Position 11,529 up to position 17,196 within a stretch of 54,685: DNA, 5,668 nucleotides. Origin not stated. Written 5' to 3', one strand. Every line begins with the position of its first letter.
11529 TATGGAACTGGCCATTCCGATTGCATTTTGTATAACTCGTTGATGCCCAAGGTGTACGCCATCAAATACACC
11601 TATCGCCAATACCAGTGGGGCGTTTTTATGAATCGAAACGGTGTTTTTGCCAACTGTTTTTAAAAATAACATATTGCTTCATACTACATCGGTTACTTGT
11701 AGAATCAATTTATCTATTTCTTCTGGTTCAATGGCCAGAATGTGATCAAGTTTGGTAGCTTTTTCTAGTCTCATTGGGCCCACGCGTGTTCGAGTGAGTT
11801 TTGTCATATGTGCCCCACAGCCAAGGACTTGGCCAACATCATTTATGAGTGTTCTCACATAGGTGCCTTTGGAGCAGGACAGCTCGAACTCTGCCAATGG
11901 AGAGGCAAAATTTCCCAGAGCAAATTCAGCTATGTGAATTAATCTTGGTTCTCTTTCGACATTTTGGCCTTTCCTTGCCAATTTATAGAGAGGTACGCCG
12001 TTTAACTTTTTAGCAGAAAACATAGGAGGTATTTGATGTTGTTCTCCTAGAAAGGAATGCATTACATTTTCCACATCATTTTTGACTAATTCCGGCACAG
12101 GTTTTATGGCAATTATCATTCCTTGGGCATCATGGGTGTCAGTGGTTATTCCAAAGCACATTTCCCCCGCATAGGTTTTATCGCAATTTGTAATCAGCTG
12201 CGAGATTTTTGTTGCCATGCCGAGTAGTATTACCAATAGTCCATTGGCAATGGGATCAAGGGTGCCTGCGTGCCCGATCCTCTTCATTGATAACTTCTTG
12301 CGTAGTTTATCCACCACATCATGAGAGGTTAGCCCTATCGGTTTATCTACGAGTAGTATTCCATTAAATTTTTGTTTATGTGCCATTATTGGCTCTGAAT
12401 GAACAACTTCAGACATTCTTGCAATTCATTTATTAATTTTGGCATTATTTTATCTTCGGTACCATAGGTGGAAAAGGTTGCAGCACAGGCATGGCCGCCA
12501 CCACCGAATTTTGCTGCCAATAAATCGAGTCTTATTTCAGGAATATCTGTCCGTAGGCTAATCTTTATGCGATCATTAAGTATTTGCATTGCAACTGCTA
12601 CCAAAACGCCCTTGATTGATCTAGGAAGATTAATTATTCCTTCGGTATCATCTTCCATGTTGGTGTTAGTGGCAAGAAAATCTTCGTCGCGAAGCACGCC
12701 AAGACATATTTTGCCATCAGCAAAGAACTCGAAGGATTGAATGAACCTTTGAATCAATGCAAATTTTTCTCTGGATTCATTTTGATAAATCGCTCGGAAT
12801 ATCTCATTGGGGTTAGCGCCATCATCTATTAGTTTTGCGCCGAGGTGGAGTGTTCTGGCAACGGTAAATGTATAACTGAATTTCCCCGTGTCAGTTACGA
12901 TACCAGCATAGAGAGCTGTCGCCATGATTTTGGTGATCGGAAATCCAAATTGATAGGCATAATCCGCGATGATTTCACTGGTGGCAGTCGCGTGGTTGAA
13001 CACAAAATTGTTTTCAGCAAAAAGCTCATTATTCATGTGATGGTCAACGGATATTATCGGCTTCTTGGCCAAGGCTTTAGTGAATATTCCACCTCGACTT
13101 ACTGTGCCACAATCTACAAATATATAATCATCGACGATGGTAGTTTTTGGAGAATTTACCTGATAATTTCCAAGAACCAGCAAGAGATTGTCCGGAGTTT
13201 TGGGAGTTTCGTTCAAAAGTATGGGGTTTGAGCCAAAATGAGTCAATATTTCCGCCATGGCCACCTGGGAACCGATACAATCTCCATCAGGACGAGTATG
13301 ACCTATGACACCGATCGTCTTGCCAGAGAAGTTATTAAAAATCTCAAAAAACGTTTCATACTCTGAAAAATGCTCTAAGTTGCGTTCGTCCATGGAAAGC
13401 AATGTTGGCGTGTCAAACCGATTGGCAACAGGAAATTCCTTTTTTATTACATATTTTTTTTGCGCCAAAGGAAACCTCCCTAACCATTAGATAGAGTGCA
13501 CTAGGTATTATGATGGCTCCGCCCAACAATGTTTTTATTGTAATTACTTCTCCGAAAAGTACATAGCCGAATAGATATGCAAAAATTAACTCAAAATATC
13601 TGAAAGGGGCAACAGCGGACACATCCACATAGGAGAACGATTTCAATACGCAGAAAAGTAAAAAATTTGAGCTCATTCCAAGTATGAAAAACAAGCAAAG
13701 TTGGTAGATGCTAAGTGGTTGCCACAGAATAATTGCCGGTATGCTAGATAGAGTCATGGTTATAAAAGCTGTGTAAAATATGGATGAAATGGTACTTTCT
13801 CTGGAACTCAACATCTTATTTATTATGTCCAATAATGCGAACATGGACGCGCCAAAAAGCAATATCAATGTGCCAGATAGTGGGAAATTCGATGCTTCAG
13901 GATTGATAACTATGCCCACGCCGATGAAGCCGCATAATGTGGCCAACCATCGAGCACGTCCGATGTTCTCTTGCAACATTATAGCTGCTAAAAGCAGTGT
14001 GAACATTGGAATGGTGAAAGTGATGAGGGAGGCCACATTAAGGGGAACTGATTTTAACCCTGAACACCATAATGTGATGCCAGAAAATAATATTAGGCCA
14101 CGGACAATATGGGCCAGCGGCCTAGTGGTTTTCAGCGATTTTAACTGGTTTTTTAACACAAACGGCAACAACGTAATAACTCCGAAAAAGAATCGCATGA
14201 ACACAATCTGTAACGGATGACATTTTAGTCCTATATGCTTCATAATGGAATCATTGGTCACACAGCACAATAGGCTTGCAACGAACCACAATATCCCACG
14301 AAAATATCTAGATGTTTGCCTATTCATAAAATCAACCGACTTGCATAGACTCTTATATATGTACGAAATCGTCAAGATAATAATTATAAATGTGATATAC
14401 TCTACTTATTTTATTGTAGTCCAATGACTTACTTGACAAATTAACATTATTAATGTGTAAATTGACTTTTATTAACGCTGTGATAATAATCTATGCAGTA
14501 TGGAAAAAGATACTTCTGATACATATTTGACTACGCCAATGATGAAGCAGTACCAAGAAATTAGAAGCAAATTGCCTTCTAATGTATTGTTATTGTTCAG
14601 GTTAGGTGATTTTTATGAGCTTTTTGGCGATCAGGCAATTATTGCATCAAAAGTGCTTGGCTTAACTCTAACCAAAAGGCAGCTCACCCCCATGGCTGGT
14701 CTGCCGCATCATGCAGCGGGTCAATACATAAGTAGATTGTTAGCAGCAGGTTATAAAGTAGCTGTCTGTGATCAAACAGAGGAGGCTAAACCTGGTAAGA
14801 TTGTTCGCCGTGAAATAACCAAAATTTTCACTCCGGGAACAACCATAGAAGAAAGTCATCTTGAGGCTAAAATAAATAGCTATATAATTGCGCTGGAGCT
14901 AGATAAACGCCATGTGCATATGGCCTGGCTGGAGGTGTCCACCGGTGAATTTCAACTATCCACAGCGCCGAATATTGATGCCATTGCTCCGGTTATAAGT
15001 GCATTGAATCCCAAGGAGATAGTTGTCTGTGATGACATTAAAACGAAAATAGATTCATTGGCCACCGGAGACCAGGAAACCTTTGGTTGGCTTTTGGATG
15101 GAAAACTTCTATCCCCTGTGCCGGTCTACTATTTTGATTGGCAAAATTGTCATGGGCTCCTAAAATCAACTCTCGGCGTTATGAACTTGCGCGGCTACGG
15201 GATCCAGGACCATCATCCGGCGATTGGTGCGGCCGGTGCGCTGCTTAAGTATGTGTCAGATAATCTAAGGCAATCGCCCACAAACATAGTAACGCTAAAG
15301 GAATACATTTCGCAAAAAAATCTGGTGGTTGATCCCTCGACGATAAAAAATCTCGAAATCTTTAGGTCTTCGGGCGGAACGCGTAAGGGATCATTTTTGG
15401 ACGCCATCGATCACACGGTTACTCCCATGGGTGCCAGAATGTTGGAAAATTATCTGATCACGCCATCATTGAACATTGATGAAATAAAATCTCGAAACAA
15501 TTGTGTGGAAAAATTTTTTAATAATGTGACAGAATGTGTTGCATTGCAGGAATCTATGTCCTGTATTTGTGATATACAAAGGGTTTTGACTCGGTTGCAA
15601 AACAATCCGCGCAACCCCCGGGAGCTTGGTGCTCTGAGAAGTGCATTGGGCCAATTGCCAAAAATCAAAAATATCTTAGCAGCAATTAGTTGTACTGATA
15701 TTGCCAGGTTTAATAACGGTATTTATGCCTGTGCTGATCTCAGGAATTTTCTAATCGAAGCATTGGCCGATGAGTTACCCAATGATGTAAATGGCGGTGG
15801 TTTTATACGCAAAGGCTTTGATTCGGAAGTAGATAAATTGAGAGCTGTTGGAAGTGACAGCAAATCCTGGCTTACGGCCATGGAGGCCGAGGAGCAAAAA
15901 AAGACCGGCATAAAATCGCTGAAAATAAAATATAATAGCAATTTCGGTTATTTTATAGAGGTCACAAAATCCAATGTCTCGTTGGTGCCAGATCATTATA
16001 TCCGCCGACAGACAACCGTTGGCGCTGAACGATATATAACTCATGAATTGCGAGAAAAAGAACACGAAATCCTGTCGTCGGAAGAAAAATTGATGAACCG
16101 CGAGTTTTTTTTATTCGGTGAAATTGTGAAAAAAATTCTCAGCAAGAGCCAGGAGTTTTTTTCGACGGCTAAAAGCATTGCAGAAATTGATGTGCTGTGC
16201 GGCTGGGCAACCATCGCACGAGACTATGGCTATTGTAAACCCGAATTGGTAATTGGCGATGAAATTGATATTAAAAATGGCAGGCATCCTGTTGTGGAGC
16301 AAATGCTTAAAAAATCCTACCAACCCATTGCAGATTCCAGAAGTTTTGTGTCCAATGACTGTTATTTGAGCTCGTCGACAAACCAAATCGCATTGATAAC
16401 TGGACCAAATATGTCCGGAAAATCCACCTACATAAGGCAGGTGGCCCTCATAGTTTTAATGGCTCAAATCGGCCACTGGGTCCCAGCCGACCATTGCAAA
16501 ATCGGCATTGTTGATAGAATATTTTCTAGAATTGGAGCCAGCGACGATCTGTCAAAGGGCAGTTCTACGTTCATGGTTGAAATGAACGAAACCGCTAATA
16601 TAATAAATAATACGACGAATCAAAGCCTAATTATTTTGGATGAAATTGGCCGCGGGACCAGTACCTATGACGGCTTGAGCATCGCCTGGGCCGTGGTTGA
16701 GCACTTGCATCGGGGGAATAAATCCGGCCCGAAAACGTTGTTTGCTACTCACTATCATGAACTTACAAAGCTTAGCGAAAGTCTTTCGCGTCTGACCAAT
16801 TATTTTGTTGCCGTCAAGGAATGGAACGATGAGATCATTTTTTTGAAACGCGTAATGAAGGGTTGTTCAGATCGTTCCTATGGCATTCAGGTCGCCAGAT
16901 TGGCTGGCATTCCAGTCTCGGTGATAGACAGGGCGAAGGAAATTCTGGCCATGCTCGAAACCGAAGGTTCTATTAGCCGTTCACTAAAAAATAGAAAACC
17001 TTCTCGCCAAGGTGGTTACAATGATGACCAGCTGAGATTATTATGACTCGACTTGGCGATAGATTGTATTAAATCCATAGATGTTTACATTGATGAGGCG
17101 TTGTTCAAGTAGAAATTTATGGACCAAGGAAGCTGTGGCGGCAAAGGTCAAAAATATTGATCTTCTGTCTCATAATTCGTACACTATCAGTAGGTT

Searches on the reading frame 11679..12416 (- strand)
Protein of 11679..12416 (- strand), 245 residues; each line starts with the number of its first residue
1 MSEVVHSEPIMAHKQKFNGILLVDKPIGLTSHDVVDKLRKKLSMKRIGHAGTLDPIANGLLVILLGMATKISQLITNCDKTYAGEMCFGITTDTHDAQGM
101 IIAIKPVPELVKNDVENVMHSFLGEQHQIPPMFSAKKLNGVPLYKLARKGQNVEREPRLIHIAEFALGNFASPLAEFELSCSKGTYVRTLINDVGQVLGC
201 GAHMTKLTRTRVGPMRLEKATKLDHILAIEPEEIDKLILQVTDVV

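Call 74: search_protein_families(library=pfam, proteins=[window:11679-12416:-], max_evalue=0.00001)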
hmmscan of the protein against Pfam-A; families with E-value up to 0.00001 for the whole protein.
window:11679-12416:- (245 aa): 2 families
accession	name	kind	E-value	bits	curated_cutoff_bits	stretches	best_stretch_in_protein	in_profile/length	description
PF01509.24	TruB_N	-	8.8e-52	175.9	27.3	1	39-187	1-149/149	TruB family pseudouridylate synthase (N terminal domain)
PF16198.10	TruB_C_2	-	3.6e-13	49.9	29.3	1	188-240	1-60/66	tRNA pseudouridylate synthase B C-terminal domain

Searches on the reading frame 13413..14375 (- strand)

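Call 74: search_protein_families(library=pfam, proteins=[window:13413-14375:-], max_evalue=0.00001)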
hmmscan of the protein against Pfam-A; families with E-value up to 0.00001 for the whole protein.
window:13413-14375:- (320 aa): 2 families
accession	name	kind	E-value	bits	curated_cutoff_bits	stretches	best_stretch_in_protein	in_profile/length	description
PF00892.27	EamA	-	1.1e-30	107.1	28.2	2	26-156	2-133/135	EamA-like transporter family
PF03151.22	TPT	-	2.9e-06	27.3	30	1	28-217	8-198/291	Triose-phosphate Transporter family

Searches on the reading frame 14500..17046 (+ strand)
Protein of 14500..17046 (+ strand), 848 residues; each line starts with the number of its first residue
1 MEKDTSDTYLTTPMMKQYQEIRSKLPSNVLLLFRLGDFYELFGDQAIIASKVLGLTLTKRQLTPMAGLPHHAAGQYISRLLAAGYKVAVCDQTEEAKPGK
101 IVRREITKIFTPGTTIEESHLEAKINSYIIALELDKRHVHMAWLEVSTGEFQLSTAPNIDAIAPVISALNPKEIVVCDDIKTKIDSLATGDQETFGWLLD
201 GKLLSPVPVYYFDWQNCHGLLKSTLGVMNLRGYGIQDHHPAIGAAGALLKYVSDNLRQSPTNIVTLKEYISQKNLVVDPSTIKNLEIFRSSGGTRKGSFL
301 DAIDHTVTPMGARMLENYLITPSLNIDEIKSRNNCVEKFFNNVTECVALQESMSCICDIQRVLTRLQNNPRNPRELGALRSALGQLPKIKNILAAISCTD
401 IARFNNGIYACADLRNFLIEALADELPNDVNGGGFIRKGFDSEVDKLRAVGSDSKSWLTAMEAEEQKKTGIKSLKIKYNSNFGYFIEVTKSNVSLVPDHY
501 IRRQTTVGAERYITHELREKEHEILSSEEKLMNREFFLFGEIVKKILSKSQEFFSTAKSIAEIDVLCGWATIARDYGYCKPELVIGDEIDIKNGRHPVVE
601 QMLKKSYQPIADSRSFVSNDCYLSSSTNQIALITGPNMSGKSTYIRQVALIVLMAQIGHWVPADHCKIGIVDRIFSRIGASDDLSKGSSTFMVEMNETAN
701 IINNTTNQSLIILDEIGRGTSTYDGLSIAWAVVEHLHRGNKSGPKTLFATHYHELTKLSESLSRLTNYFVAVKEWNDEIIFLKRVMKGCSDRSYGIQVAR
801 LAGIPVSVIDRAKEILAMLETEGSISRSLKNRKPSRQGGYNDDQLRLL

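Call 11: search_protein_families(library=pfam, proteins=[window:14500-17046:+], max_evalue=0.001)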
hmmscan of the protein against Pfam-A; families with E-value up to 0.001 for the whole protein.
window:14500-17046:+ (848 aa): 5 families
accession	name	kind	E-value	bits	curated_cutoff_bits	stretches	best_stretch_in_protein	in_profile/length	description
PF00488.27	MutS_V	-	4.3e-85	284.9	30.2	1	632-820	2-188/188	MutS domain V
PF05192.23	MutS_III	-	6.4e-40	138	34.1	1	280-570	1-194/194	MutS domain III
PF01624.25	MutS_I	-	2.6e-36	124.7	20.6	1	12-118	1-112/113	MutS domain I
PF05190.23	MutS_IV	-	2.5e-29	101.8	22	1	439-529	1-91/92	MutS family domain IV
PF05188.22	MutS_II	-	1.1e-15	58.6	25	1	127-262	1-131/133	MutS domain II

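Call 19: find_related_loci(query=window:14500-17046:+, collection=genome_contigs, flank=1000)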
Query window:14500-17046:+ (848 aa) in genome_contigs; peptide patterns used: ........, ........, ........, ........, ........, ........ (x = any residue, [..] = any of these).
600 stretches matched a pattern (row limit reached: there are more); 600 encode a relative of the query (tblastn E <= 1e-3); the best 80 are kept; 80 distinct loci.
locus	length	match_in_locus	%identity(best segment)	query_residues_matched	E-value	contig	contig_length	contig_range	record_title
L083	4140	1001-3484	55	2-833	0e+0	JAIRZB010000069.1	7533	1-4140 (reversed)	MAG: Puniceicoccales bacterium isolate Gsp477_bin70 k119_2630003, whole genome shotgun sequence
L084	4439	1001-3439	53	12-822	0e+0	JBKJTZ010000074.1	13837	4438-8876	MAG: Lacunisphaera sp. isolate ant_bin.643 k117_894683, whole genome shotgun sequence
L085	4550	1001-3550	52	12-848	0e+0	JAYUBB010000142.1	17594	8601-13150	MAG: Opitutaceae bacterium isolate GFS_6688 GFS_6688_141, whole genome shotgun sequence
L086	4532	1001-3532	53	12-848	0e+0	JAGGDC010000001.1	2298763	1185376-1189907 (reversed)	MAG: Candidatus Synoicihabitans palmerolidicus isolate Bin8 Contig1, whole genome shotgun sequence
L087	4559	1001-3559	53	6-848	0e+0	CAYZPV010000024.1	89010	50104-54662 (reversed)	MAG TPA_asm: uncultured Opitutus sp. isolate SRP292972_co3_1 genome assembly, contig: NODE_277_length_89010_cov_7.097083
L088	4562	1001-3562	52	6-848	0e+0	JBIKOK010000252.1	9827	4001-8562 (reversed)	MAG: Opitutaceae bacterium isolate ME2014-11-02_3300042937_group5_bin77 Rohwer_bin2636_scaffold_5117_c1, whole genome sh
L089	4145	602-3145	52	12-848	0e+0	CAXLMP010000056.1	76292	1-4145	Verrucomicrobiota bacterium isolate ena-SAMPLE-TAB-11-06-2024-17:45:29:728-3759 genome assembly, contig: NODE_111_length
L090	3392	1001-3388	53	12-805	0e+0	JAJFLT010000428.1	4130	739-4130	MAG: Opitutales bacterium isolate OFTM292 OFTM292_427, whole genome shotgun sequence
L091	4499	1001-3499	51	1-834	0e+0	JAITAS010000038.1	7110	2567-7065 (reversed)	MAG: Puniceicoccales bacterium isolate Ncb351_bin52 k119_900270, whole genome shotgun sequence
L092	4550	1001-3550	51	12-848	0e+0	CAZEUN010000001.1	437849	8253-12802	MAG TPA_asm: uncultured Oleiharenicola sp. isolate SRP193066_co1_159 genome assembly, contig: NODE_30_length_437849_cov_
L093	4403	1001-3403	52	12-821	0e+0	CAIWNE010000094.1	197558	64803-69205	MAG: uncultured Opitutae bacterium isolate YR_bin-3491 genome assembly, contig: bin-3491:094/148, whole genome shotgun s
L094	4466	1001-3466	51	12-827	0e+0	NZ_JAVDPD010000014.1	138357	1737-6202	Cerasicoccus maritimus strain NBRC 105382 contig14, whole genome shotgun sequence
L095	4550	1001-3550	49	3-832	0e+0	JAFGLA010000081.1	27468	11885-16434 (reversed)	MAG: Opitutales bacterium isolate Zod_Metabat.372 k87_11435696, whole genome shotgun sequence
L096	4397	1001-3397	54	12-820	0e+0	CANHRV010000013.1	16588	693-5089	MAG: Opitutae bacterium isolate RE-26jul17-244 genome assembly, contig: RE-26jul17-C5049, whole genome shotgun sequence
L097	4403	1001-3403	51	12-821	0e+0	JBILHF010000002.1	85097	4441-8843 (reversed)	MAG: Opitutales bacterium isolate ME2016-10-28_3300042346_group7_bin50 Rohwer_bin2676_scaffold_6_c1, whole genome shotgu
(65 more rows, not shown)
